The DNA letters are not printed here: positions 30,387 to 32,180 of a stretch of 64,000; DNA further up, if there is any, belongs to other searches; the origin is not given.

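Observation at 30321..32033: ABC-F ATPase preceded by a 6-codon leader ORF and an intrinsic terminator: candidate antibiotic-inducible ARE ribosomal-protection gene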

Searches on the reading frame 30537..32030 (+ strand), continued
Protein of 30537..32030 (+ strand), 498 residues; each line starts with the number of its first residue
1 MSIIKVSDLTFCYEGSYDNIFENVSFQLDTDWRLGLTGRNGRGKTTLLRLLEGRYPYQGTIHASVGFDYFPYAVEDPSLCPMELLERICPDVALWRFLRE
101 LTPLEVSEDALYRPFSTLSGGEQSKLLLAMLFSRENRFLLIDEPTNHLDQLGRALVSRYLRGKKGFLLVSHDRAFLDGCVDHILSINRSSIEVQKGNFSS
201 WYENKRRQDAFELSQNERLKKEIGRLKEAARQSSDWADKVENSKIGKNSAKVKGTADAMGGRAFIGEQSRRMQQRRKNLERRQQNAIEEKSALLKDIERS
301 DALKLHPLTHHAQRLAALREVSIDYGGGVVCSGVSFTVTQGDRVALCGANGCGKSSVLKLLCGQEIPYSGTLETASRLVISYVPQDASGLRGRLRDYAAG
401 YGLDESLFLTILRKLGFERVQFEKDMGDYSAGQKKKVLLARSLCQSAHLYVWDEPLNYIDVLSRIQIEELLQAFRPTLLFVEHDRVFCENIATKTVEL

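Call 14: find_related_loci(query=A1, collection=genome_contigs, flank=3000)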
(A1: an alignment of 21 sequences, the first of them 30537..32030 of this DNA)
Query A1 (498 aa) in genome_contigs; peptide patterns used: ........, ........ (x = any residue, [..] = any of these).
599 stretches matched a pattern (row limit reached: there are more); 590 encode a relative of the query (tblastn E <= 1e-3); the best 80 are kept; 80 distinct loci.
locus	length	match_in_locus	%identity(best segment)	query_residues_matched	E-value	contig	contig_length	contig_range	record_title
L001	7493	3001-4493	95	1-498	0e+0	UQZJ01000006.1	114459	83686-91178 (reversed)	uncultured Clostridiales bacterium isolate UMGS785 genome assembly, contig: NODE_69_length_114459_cov_8.506678, whole ge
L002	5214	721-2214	76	1-498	0e+0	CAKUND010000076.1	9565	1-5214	MAG: uncultured Oscillospiraceae bacterium isolate REFINED_METABAT215_TOP10_CONTIGS_1500_ASSEMBLY_K77_MERGED__Hadza_MoBi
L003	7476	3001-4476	60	1-498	0e+0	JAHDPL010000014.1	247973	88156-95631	MAG: Sporomusaceae bacterium isolate SM1-B11.1 k141_29573, whole genome shotgun sequence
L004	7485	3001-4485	63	1-498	0e+0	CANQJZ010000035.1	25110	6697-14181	MAG: uncultured Oscillospiraceae bacterium isolate Lapin-032__bin100 genome assembly, contig: Lapin-032__NODE_3093_lengt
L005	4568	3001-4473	63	1-498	0e+0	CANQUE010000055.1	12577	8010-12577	MAG: uncultured Oscillospiraceae bacterium isolate Lapin-008__bin67 genome assembly, contig: Lapin-008__NODE_5249_length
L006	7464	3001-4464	64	1-498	0e+0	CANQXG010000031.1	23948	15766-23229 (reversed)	MAG: uncultured Oscillospiraceae bacterium isolate Lapin-032__bin129 genome assembly, contig: Lapin-032__NODE_3282_lengt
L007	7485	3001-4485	60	1-498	0e+0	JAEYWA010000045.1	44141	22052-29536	MAG: Bacillota bacterium isolate OH_CBlB_248 k127_2794816, whole genome shotgun sequence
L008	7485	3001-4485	61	1-498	0e+0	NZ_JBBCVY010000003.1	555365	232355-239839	Paenibacillus sp. MMO-58 contig00003, whole genome shotgun sequence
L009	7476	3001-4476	61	1-498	0e+0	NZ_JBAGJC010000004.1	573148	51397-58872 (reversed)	Paenibacillus sanfengchensis strain H32 Scaffold4, whole genome shotgun sequence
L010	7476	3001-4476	60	1-498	0e+0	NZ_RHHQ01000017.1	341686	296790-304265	Brevibacillus fluminis strain JCM 15716 contig_17, whole genome shotgun sequence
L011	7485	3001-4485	63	1-498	0e+0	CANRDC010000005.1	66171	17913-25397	MAG: uncultured Oscillospiraceae bacterium isolate Lapin-027__bin22 genome assembly, contig: Lapin-027__NODE_295_length_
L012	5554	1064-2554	64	1-498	0e+0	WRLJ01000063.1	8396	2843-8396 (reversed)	MAG: Oscillospiraceae bacterium isolate Th196P3bin17 Ga0099364_10020430, whole genome shotgun sequence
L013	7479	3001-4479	61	1-496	0e+0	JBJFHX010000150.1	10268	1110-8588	MAG: Ruminococcus sp. isolate PUUB25_bin.011 NODE_5420_length_10268_cov_7.900127, whole genome shotgun sequence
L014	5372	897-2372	59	1-498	0e+0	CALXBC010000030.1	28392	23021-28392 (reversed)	MAG: uncultured Clostridia bacterium isolate BRZ_FG__bin60 genome assembly, contig: BRZ_FG__NODE_2854_length_28392_cov_8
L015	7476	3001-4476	59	1-498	0e+0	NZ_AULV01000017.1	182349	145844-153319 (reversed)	Paenibacillus harenae DSM 16969 H581DRAFT_scaffold00010.10_C, whole genome shotgun sequence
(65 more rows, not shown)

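Call 24: search_solved_structures(query=window:30537-32030:+, max_evalue=1e-20, show_alignments=1)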
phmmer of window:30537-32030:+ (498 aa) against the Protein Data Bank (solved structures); distinct sequences matched with E-value up to 1e-20: 31.
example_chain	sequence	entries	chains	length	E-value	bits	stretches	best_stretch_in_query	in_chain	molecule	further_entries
7nhk_0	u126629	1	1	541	1e-126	426.8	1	1-496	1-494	ABC-F type ribosomal protection protein Lsa(A)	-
8buu_9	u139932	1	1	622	4.5e-53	184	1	3-492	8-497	ExpZ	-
5zlu_EE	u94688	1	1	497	9.9e-49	169.7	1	116-493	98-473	Macrolide efflux protein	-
7nhl_0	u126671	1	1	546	4e-48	167.7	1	116-496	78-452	Lincosamide-streptogramin A resistance protein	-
7nhn_0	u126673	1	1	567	3e-47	164.8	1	114-494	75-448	Lmo0919 protein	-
6ha8_V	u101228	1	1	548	3.7e-45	157.9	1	112-492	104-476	Nucleotide-binding protein ExpZ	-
3j5s_D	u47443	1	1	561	8.5e-45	156.7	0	115-235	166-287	Energy-dependent translational throttle A (EttA)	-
4fin_A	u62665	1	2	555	1.4e-44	156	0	115-234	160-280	EttA (YjjK) ABCF family protein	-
9nl5_E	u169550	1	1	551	9.2e-44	153.3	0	115-234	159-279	EttA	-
9nlb_E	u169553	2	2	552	9.3e-44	153.3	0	115-234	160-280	Energy-dependent translational throttle protein EttA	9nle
9nlh_H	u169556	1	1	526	1.7e-41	145.9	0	104-219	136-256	YheS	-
7msc_x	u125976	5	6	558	6.5e-41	143.9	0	113-223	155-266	Energy-dependent translational throttle protein EttA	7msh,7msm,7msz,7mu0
9vvi_W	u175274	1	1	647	8.2e-41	143.6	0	104-219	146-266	Probable ATP-binding protein YheS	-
7p7q_0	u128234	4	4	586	6.9e-39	137.2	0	4-203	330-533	ARE-ABC-F family resistance factor PoxtA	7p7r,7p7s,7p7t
7p48_6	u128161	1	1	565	8.5e-37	130.3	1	107-492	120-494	ABC-F type ribosomal protection protein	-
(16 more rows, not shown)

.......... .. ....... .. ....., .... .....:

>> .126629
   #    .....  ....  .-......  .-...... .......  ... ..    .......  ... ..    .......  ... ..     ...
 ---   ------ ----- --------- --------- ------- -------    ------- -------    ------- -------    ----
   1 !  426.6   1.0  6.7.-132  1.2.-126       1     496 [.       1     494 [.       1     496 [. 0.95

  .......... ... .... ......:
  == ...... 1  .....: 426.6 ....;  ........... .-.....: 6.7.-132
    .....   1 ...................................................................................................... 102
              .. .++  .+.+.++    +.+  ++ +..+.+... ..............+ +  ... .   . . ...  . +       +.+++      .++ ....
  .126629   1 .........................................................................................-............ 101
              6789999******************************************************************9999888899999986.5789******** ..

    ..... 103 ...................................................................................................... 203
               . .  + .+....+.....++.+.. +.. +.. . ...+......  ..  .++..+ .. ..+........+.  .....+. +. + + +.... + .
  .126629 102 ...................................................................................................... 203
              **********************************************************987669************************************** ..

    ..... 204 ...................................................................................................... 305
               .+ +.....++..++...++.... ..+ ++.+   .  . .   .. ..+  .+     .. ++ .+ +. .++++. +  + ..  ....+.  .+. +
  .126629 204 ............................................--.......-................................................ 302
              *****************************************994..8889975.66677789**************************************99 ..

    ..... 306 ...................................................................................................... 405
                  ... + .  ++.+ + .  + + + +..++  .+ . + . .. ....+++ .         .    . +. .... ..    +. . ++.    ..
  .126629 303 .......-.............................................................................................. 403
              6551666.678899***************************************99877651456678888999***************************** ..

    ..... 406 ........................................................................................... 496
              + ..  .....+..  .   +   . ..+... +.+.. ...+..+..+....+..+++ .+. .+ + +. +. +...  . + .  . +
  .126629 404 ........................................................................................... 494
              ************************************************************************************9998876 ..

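Call 46: search_dna_similar(query=window:30537-32030:+, collection=plasmids, mode=protein, max_evalue=1e-60, max_rows=30, rows=spread)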
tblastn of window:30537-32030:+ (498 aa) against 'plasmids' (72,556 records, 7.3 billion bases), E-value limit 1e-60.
Records with a match: 145; places in all: 153; records where one place covers at least 80% of the query: 139.
Best place of each record, by identity: 60-80% 1; <60% 144.
By first word of the organism name: Enterococcus 115; Staphylococcus 10; Listeria 3; Clostridium 2; Lysinibacillus 2; Bacillus 2; Priestia 2; Paraclostridium 2; Paenibacillus 1; Subdoligranulum 1; and 5 more.
By predicted mobility (MOB-suite, as given by PLSDB): mobilizable 61; non-mobilizable 48; conjugative 36.
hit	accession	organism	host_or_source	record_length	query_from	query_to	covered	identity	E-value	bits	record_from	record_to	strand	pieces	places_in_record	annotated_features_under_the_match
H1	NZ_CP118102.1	Paenibacillus urinalis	Homo sapiens,blood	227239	1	498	100%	61.0%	0e+0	640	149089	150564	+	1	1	abc-f: Lsa family ABC-F type ribosomal protection protein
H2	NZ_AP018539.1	Enterococcus faecalis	Homo sapiens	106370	1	498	100%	57.2%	0e+0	593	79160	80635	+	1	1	lsa(E): ABC-F type ribosomal protection protein Lsa(E) | lsaE: lsa-type ABC-F protein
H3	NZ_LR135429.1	Enterococcus faecium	-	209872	1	498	100%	57.2%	0e+0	593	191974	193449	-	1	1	lsaE: lsa-type ABC-F protein | lsa(E): ABC-F type ribosomal protection protein Lsa(E)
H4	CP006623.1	Enterococcus faecium Aus0085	-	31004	1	498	100%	57.2%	0e+0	593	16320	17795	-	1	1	drug resistance ABC transporter ATP-binding protein | lsaE: lsa-type ABC-F protein | lsa(E): ABC-F type ribosomal protection protein Lsa(E)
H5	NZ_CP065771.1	Enterococcus faecium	Homo sapiens,Digestive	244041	1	498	100%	57.2%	0e+0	593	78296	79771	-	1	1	lsaE: lsa-type ABC-F protein | lsa(E): ABC-F type ribosomal protection protein Lsa(E)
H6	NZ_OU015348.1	Enterococcus faecium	Homo sapiens,blood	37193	1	498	100%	57.2%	0e+0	593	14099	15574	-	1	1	lsaE: lsa-type ABC-F protein | lsa(E): ABC-F type ribosomal protection protein Lsa(E)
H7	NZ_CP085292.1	Enterococcus faecalis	beef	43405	1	498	100%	57.2%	0e+0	593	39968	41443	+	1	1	lsa(E): ABC-F type ribosomal protection protein Lsa(E) | lsaE: lsa-type ABC-F protein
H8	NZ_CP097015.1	Enterococcus faecium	whole organism,pet food (BARF)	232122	1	498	100%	57.2%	0e+0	593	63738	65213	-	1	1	lsaE: lsa-type ABC-F protein | lsa(E): ABC-F type ribosomal protection protein Lsa(E)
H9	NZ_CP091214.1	Enterococcus faecium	Homo sapiens,whole organism,fecal sample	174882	1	498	100%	57.2%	0e+0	593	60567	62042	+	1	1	lsa(E): ABC-F type ribosomal protection protein Lsa(E) | lsaE: lsa-type ABC-F protein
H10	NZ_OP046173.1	Enterococcus faecalis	-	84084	1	498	100%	57.2%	0e+0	593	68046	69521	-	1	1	lsaE: lsa-type ABC-F protein | lsa(E): ABC-F type ribosomal protection protein Lsa(E)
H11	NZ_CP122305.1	Enterococcus hirae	pure culture,piglets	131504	1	498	100%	57.2%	0e+0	593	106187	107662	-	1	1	lsaE: lsa-type ABC-F protein | lsa(E): ABC-F type ribosomal protection protein Lsa(E)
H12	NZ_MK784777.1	Enterococcus faecalis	-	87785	1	498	100%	57.2%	0e+0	593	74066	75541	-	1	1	lsaE: lsa-type ABC-F protein | lsa(E): ABC-F type ribosomal protection protein Lsa(E)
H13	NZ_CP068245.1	Enterococcus faecium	mixed culture,swine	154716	1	498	100%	57.2%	0e+0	593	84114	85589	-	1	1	lsaE: lsa-type ABC-F protein | lsa(E): ABC-F type ribosomal protection protein Lsa(E)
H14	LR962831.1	Enterococcus faecalis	-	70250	1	498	100%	57.2%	0e+0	593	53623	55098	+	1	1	lsa(E): ABC-F type ribosomal protection protein Lsa(E) | lsaE: lsa-type ABC-F protein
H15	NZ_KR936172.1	Enterococcus faecium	swine,liver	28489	1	498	100%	57.2%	0e+0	593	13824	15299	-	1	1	lsaE: lsa-type ABC-F protein | lsa(E): ABC-F type ribosomal protection protein Lsa(E)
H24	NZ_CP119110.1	Staphylococcus aureus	EQA test strain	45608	1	489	98%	57.1%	0e+0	585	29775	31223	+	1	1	lsa(B): ABC-F type ribosomal protection protein Lsa(B) | lsaB: lsa-type ABC-F protein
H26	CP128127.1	Bacillus cereus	bacterial isolate,pine forrest soil ...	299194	1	498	100%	55.0%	0e+0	582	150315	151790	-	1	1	Lsa family ABC-F type ribosomal protection protein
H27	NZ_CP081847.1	Enterococcus raffinosus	Homo sapiens,feces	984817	1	498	100%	45.3%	7e-126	411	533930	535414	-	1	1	abc-f: ribosomal protection-like ABC-F family protein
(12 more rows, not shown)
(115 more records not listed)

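Call 47: get_annotated_region(hit=H2, flank=1200)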
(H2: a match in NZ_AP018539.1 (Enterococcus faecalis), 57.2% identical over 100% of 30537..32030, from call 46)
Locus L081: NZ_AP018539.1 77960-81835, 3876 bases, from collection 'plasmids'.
description: Enterococcus faecalis strain KUB3006 plasmid pKUB3006-1, complete sequence
organism: Enterococcus faecalis (NCBI taxid 1351)
taxonomy: Bacteria; Bacillota; Bacilli; Lactobacillales; Enterococcaceae; Enterococcus; Enterococcus faecalis
host: -; source: Homo sapiens; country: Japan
typing (MOB-suite, as given by PLSDB): mobilizable; replicon rep_cluster_976; relaxase MOBC
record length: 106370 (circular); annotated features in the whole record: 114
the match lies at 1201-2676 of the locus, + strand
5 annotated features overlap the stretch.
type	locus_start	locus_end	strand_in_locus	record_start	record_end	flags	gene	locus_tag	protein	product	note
CDS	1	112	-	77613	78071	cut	-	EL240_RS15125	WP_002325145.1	hypothetical protein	-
predicted_resistance_gene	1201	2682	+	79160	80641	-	lsa(E)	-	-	ABC-F type ribosomal protection protein Lsa(E)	predicted by amrfinderplus; class LINCOSAMIDE/STREPTOGRAMIN; identity 100.0%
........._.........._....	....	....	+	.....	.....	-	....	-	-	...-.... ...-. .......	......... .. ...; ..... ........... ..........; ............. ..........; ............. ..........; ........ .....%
predicted_resistance_gene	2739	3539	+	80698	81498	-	lnu(B)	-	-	lincosamide nucleotidyltransferase Lnu(B)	predicted by amrfinderplus; class LINCOSAMIDE; identity 100.0%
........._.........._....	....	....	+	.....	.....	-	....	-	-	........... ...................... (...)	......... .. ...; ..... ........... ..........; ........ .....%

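Call 48: get_annotated_region(hit=H24, flank=1200)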
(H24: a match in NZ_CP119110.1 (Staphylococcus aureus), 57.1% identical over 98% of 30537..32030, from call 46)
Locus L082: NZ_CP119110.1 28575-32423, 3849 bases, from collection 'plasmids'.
description: Staphylococcus aureus strain GENOMIC22-001 plasmid pCFSAN126946_01, complete sequence
organism: Staphylococcus aureus (NCBI taxid 1280)
taxonomy: Bacteria; Bacillota; Bacilli; Bacillales; Staphylococcaceae; Staphylococcus; Staphylococcus aureus
host: -; source: EQA test strain; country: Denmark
typing (MOB-suite, as given by PLSDB): non-mobilizable; replicon rep_cluster_155
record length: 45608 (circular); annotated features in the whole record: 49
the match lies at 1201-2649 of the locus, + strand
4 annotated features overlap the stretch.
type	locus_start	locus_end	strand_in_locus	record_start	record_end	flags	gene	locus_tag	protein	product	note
CDS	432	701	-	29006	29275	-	-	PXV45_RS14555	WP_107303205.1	substrate-binding domain-containing protein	-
predicted_resistance_gene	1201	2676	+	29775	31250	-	lsa(B)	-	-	ABC-F type ribosomal protection protein Lsa(B)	predicted by amrfinderplus; class LINCOSAMIDE/STREPTOGRAMIN; identity 99.59%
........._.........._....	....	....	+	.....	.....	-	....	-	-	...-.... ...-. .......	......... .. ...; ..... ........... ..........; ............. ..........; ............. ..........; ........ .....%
CDS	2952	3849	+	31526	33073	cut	istA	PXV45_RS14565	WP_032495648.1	IS21 family transposase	-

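Call 49: get_annotated_region(hit=H26, flank=1200)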
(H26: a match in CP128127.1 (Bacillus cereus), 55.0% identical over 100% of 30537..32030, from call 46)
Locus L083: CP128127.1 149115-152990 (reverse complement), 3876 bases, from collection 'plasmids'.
description: Bacillus cereus strain SIN1.2 plasmid unnamed1, complete sequence
organism: Bacillus cereus (NCBI taxid 1396)
taxonomy: Bacteria; Bacillota; Bacilli; Bacillales; Bacillaceae; Bacillus; Bacillus cereus
host: -; source: bacterial isolate,pine forrest soil between two spruce trees; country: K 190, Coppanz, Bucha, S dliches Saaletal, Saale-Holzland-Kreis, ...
typing (MOB-suite, as given by PLSDB): non-mobilizable
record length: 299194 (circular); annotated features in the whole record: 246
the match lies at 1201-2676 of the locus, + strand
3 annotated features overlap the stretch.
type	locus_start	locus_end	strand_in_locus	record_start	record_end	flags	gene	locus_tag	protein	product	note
CDS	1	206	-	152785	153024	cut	-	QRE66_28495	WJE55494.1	hypothetical protein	-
CDS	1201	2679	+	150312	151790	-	-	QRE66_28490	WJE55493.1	Lsa family ABC-F type ribosomal protection protein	-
CDS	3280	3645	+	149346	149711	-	-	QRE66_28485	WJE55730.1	SRPBCC family protein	-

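Call 50: get_annotated_region(hit=H27, flank=1200)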
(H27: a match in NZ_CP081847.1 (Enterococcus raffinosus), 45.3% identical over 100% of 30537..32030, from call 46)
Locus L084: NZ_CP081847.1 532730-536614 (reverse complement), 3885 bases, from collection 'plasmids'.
description: Enterococcus raffinosus strain CX012922 plasmid pCX012922, complete sequence
organism: Enterococcus raffinosus (NCBI taxid 71452)
taxonomy: Bacteria; Bacillota; Bacilli; Lactobacillales; Enterococcaceae; Enterococcus; Enterococcus raffinosus
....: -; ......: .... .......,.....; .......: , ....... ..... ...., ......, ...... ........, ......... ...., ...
typing (MOB-suite, as given by PLSDB): non-mobilizable
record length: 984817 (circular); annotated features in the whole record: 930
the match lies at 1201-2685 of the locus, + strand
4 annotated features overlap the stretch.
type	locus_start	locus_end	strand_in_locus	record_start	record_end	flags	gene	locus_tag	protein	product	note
CDS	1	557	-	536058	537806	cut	-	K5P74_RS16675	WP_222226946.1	glycoside hydrolase family 13 protein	-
CDS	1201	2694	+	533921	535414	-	abc-f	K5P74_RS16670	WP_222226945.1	ribosomal protection-like ABC-F family protein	-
CDS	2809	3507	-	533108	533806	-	-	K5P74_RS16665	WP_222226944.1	GntR family transcriptional regulator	-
CDS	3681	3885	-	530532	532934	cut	-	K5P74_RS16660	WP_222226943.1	trans-4-hydroxy-L-proline dehydratase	-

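Call 68: predict_structure(alignment_id=A1)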
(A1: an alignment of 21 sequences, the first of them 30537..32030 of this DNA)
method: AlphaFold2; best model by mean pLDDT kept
length: 498 residues; sequences in the alignment: 21
mean_pLDDT: 85.1   pTM: 0.74
mean pLDDT of the five models: 85.1, 81.3, 79.4, 77.3, 76.5
residues with pLDDT >= 90: 241; 70-90: 203; 50-70: 30; < 50: 24
segments of 3 or more residues with pLDDT < 50: 246-262, 295-301
pLDDT, mean of each block of 10 residues (from residue 1): 87 77 89 83 83 90 92 90 91 93 92 92 93 92 87 93 93 89 84 84 79 76 82 76 53 44 57 77 80 50 77 96 90 96 92 92 93 95 90 93 89 80 86 92 94 88 88 93 90 94
secondary structure, 60 per line:
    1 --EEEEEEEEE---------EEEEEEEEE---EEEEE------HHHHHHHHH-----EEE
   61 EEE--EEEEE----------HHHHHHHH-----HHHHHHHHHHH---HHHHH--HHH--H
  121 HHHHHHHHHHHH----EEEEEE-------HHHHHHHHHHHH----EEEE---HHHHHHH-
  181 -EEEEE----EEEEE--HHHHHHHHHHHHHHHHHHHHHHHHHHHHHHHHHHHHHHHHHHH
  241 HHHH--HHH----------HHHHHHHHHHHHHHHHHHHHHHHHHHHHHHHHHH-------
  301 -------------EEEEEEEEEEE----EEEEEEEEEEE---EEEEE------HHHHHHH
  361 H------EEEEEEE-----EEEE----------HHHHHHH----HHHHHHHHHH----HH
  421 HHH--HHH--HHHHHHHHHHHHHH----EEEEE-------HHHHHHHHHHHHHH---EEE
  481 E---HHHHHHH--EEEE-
elements in order: E3-11 E21-29 E33-37 H44-52 E58-63 E66-70 H81-88 H94-104 H108-112 H120-132 E137-142 H150-161 E166-169 H173-179 E182-186 E191-195 H198-244 H260-293 E314-324 E329-339 E343-347 H354-361 E368-374 E380-383 H394-400 H405-414 H419-423 H431-444 E449-453 H461-474 E478-481 H485-491 E494-497
